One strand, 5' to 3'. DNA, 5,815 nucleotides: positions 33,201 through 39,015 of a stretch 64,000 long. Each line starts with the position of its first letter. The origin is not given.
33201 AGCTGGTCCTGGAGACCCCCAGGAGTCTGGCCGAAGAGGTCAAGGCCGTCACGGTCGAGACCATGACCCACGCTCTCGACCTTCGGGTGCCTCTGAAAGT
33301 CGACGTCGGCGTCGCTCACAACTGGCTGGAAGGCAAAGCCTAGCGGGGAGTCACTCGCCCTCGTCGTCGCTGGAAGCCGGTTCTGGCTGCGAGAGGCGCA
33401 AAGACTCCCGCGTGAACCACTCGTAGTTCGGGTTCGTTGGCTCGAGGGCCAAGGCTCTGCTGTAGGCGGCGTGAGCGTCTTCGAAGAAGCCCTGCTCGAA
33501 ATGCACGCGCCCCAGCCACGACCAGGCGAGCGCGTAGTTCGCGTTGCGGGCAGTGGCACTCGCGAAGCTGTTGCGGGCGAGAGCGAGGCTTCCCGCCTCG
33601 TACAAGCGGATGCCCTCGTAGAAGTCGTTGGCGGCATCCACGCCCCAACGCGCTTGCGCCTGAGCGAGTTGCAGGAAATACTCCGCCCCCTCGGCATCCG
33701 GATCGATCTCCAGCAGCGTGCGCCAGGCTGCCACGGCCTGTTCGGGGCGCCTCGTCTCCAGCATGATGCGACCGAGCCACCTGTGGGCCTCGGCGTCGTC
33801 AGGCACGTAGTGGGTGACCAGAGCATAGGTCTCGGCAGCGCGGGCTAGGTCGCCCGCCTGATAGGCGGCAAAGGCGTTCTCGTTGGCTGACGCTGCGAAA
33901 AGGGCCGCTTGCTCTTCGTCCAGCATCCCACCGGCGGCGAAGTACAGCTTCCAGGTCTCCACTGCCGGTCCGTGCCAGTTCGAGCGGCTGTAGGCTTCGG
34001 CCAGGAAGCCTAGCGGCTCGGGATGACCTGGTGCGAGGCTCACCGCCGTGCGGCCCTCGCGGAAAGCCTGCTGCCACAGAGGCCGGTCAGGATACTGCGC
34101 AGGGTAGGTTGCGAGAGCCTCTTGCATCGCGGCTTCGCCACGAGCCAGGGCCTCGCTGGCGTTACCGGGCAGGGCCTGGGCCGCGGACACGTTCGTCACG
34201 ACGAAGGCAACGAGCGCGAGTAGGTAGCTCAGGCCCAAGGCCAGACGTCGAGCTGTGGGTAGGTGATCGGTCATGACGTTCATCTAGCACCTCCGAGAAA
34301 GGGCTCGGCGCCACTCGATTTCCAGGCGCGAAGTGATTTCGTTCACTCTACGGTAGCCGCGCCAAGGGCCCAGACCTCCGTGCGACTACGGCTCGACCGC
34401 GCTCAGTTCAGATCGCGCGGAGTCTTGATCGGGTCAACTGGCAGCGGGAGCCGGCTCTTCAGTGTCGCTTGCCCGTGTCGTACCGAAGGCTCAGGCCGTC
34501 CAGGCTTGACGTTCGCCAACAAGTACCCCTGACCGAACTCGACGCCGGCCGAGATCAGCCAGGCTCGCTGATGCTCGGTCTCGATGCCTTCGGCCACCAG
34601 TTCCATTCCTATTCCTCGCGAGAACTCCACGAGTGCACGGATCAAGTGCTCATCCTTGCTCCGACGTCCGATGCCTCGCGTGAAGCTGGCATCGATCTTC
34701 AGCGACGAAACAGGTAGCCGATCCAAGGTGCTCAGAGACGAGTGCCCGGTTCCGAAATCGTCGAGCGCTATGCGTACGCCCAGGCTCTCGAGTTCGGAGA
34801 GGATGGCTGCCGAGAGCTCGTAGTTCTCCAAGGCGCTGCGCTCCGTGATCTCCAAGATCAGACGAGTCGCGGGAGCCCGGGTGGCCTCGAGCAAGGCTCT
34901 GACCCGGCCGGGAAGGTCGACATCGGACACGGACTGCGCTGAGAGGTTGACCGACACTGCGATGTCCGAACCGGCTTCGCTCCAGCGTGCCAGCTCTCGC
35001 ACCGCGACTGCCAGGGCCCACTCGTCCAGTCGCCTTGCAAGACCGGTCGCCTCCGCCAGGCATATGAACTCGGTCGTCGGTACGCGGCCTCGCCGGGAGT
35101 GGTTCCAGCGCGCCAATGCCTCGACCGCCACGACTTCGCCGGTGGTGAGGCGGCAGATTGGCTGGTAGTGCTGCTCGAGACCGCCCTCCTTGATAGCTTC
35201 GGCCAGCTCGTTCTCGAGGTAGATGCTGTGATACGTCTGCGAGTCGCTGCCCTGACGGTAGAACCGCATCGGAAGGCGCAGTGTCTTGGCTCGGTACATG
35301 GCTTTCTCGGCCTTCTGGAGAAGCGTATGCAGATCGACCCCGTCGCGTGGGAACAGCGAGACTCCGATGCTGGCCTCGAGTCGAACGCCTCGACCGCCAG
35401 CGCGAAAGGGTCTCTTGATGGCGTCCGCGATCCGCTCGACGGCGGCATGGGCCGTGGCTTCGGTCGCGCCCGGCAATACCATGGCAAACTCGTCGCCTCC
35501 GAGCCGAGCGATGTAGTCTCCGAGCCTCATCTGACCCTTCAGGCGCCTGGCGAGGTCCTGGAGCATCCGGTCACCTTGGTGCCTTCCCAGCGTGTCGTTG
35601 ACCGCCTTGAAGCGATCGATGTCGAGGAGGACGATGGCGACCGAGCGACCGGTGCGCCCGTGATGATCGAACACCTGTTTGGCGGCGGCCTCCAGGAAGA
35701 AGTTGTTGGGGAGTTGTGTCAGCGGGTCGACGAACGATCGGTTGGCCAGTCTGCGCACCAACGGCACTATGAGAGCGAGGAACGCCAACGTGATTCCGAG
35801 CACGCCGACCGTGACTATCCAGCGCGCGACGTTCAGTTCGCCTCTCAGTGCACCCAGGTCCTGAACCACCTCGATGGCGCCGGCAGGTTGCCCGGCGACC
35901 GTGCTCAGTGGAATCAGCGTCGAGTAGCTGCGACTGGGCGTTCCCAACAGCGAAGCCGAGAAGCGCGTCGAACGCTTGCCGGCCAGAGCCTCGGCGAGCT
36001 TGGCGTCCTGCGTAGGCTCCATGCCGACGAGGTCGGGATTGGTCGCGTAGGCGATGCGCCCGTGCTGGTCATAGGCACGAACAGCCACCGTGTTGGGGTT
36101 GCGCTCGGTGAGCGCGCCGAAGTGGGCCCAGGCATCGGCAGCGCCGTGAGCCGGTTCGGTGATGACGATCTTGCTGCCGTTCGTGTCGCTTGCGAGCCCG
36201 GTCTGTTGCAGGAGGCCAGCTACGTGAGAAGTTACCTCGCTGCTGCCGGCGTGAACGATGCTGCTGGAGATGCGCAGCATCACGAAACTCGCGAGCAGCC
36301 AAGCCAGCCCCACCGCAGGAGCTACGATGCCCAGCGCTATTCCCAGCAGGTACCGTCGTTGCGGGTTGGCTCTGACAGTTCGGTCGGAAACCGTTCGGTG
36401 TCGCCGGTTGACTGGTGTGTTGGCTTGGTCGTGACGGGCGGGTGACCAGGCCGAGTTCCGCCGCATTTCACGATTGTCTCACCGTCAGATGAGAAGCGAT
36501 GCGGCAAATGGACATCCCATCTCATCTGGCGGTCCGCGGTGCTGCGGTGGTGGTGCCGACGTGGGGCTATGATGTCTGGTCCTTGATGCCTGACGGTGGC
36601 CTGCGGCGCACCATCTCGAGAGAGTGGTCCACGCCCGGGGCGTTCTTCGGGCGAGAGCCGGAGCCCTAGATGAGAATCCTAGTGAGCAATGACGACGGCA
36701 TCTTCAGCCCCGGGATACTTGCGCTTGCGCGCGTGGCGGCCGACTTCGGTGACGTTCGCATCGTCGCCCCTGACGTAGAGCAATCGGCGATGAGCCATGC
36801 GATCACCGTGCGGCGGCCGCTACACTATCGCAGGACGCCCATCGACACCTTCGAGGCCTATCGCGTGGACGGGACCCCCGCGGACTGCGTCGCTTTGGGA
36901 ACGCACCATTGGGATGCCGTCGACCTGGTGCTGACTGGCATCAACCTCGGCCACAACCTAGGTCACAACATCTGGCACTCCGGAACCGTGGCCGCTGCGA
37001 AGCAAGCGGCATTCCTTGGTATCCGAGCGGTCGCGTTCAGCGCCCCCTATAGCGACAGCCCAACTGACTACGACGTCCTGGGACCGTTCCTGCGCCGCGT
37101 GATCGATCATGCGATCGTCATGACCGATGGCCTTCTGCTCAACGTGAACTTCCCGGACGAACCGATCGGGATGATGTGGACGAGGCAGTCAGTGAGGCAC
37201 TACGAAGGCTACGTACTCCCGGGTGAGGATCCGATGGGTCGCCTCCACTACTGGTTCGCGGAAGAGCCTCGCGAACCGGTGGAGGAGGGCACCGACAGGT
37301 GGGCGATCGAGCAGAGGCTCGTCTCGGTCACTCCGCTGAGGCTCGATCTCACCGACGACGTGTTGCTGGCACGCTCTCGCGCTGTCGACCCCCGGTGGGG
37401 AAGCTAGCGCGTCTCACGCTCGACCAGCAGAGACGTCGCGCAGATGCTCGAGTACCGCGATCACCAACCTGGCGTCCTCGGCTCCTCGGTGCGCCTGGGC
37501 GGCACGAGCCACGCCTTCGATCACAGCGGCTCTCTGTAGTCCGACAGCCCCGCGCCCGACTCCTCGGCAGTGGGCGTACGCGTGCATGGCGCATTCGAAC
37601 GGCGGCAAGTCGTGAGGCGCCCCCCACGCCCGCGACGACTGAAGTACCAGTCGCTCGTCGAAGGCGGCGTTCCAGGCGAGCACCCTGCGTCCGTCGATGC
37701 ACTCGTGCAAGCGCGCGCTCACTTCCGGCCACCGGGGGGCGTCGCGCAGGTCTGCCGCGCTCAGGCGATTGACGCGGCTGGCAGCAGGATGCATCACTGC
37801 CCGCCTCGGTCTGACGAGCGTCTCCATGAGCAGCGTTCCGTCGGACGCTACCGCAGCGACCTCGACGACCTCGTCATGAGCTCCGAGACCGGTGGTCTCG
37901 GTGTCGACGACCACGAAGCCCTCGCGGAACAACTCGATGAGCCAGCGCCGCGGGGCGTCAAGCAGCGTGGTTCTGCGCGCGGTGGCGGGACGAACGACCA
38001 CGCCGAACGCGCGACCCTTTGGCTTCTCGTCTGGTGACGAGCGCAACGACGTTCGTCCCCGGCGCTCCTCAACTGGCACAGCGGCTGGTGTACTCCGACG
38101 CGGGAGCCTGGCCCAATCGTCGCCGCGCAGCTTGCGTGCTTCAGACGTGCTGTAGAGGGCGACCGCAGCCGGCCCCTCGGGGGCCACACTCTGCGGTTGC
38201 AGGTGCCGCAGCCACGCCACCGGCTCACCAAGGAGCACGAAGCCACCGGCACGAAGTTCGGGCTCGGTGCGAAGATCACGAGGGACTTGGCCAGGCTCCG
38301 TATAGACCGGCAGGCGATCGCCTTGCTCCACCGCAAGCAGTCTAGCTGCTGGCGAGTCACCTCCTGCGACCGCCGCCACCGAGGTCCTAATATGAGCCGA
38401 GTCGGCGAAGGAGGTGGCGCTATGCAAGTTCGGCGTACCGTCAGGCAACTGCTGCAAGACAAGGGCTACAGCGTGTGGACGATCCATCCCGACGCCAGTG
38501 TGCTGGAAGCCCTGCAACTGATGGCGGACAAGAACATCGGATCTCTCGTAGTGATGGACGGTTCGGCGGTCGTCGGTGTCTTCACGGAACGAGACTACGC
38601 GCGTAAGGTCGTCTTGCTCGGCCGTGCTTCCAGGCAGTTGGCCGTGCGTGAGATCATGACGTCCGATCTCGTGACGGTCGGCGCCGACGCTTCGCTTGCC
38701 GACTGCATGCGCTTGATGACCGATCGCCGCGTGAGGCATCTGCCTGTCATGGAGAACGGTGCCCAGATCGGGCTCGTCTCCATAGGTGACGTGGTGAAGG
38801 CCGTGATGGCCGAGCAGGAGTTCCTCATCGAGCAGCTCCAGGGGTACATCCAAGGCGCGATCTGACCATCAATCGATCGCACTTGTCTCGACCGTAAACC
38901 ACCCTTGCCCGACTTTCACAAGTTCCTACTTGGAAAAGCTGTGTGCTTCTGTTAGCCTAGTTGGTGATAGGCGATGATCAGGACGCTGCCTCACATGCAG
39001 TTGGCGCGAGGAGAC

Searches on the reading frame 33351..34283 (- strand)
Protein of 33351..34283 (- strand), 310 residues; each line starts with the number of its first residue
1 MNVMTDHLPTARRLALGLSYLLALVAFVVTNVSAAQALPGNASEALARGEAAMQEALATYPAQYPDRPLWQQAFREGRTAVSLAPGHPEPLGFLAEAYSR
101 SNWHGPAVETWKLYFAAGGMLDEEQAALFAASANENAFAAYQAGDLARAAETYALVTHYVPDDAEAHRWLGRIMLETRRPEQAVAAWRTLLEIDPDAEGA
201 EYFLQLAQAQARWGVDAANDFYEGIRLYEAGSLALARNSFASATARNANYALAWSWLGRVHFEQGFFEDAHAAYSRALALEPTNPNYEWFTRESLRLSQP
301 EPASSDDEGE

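Call 18: search_protein_families(library=pfam, proteins=[window:33351-34283:-])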
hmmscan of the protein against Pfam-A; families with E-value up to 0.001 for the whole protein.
window:33351-34283:- (310 aa): 9 families
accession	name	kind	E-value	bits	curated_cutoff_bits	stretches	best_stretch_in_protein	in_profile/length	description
PF07719.23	TPR_2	-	1.1e-16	59.9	27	2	251-284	1-34/34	Tetratricopeptide repeat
PF14559.12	TPR_19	-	1e-15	58.2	25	2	140-198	1-60/68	Tetratricopeptide repeat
PF13414.12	TPR_11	-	4.1e-15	55.6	26.8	1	258-286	1-29/42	TPR repeat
PF13432.12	TPR_16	-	3.9e-13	50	32.7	2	139-197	6-64/65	Tetratricopeptide repeat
PF23914.1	TPR_CcmH_CycH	-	1.5e-09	38.4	42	1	249-289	48-88/158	Cytochrome c-type biogenesis protein H TPR domain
PF13431.12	TPR_17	-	3.4e-08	33.6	24.4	0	161-184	10-33/34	Tetratricopeptide repeat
PF00515.34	TPR_1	-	7.7e-08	32.3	27.8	1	251-284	1-34/34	Tetratricopeptide repeat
PF13428.12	TPR_14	-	8.7e-08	32.6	23.5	0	253-286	3-36/44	Tetratricopeptide repeat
PF13181.12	TPR_8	-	0.00021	21.6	25.7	0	253-284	3-34/34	Tetratricopeptide repeat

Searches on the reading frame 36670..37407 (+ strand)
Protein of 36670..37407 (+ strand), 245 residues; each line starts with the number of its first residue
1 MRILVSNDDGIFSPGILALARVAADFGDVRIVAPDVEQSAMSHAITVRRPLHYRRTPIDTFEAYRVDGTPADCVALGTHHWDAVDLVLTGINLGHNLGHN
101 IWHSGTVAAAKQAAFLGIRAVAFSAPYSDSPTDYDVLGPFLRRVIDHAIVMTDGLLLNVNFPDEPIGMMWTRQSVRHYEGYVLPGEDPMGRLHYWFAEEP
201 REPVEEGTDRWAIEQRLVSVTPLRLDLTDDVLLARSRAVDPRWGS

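Call 18: search_protein_families(library=pfam, proteins=[window:36670-37407:+])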
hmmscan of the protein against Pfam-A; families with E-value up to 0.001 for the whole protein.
window:36670-37407:+ (245 aa): 1 family
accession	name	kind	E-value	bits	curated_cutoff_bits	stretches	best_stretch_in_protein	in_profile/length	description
PF01975.23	SurE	-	1.3e-51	175.5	22.1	1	3-179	1-188/189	Survival protein SurE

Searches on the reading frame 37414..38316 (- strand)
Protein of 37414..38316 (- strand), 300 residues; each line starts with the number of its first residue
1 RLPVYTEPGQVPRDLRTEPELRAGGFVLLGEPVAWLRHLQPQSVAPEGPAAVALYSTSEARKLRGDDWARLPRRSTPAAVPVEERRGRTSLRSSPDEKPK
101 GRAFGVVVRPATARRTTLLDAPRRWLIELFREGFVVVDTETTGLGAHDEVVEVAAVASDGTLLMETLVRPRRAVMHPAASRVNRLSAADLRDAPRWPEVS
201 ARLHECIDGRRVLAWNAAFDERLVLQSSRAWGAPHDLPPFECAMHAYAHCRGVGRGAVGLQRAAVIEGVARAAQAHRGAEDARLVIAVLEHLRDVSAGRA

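Call 76: search_protein_families(library=pfam, proteins=[window:37414-38316:-], max_evalue=0.1)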
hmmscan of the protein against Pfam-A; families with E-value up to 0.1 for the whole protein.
window:37414-38316:- (300 aa): 1 family
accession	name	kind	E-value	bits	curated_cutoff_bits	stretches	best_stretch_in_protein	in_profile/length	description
PF00929.31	RNase_T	-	1.7e-12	48.6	24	1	135-289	1-164/164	Exonuclease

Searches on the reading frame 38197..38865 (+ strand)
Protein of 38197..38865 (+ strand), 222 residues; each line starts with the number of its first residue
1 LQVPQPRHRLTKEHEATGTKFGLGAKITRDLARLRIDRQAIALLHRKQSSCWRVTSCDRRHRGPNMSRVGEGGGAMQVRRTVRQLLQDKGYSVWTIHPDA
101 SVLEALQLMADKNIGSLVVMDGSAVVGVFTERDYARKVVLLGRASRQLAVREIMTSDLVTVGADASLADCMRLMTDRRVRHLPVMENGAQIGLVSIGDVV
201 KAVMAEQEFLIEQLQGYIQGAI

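Call 18: search_protein_families(library=pfam, proteins=[window:38197-38865:+])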
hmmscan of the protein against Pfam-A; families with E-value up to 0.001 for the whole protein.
window:38197-38865:+ (222 aa): 1 family
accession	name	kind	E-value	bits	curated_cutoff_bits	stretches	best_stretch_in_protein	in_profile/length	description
PF00571.33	CBS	-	1.6e-26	92.8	24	2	150-204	1-56/57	CBS domain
